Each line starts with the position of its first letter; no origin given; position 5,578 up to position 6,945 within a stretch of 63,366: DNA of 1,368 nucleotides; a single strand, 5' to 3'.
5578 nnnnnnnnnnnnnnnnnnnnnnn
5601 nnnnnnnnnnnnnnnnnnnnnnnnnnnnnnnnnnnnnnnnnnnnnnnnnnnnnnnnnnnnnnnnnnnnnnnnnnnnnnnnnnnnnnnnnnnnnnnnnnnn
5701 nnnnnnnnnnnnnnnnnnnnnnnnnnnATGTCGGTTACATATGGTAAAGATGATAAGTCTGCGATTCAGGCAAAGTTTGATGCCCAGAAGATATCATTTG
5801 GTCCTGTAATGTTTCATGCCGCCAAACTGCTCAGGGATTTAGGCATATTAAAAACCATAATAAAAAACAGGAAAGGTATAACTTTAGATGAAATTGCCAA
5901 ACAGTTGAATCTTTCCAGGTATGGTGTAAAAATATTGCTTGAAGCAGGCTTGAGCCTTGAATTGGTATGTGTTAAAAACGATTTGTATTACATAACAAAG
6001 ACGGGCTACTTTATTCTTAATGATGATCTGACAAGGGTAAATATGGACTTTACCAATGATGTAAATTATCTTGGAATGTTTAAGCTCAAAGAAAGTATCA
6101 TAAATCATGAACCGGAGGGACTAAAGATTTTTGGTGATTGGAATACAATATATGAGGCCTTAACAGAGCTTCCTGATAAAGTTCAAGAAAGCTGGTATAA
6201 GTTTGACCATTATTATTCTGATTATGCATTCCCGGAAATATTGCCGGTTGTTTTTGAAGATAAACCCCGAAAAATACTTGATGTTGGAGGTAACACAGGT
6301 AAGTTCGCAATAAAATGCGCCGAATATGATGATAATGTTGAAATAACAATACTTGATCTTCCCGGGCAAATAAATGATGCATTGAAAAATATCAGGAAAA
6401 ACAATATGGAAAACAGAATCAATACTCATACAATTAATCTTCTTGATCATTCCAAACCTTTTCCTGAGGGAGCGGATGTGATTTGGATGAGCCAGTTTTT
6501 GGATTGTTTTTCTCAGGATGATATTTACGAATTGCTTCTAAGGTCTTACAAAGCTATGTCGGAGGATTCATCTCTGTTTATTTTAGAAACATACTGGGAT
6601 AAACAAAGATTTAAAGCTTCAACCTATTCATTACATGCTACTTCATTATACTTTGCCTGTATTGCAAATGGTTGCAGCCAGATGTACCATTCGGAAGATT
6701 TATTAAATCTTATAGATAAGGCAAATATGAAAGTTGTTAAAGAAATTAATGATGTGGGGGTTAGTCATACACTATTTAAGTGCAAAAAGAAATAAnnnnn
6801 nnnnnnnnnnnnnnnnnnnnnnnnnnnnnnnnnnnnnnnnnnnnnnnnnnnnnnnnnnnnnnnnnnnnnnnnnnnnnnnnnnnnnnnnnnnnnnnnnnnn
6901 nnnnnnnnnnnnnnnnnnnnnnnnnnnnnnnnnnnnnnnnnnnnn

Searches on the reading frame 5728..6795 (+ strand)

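Call 61: search_protein_families(library=pfam, proteins=[window:5728-6795:+], max_evalue=0.0001)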
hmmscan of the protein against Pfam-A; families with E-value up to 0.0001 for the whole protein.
window:5728-6795:+ (355 aa): 6 families
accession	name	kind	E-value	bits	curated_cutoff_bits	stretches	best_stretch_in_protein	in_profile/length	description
PF21212.3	Dimerisation2-like_dom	-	3e-20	72.8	27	1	19-87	4-72/72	Dimerisation2-like domain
PF00891.24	Methyltransf_2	-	2e-12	47.4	22.3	1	181-317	64-194/210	O-methyltransferase domain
PF13489.12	Methyltransf_23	-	9e-09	35.7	27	1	161-338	3-163/164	Methyltransferase domain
PF08242.18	Methyltransf_12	-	8.5e-07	30.1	30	1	184-279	1-94/98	Methyltransferase domain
PF08100.18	Dimerisation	-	5.4e-06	26.6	25.6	0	20-88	10-82/93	O-methyltransferase dimerisation domain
PF13649.12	Methyltransf_25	-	5.3e-05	24.3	27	0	183-276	1-92/97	Methyltransferase domain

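Call 62: search_protein_families(library=ncbifam, proteins=[window:5728-6795:+], max_evalue=0.00001)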
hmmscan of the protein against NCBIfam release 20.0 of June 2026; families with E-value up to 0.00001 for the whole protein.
window:5728-6795:+ (355 aa): 3 families
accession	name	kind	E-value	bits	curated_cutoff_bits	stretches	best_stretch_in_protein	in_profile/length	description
NF053543.1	FlxJ_fam_MTase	equivalog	6.2e-154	512.1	560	1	4-354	2-352/352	FlxJ family methyltransferase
TIGR02716.1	C20_methyl_CrtF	equivalog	9e-08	31.5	276.1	1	178-292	148-259/306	bacteriochlorophyllide d C-20 methyltransferase BchU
NF043040.1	corrin_prot_MT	hypoth_equivalog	6.2e-07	29.1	180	1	179-350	41-212/216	corrinoid protein-associated methyltransferase CpaM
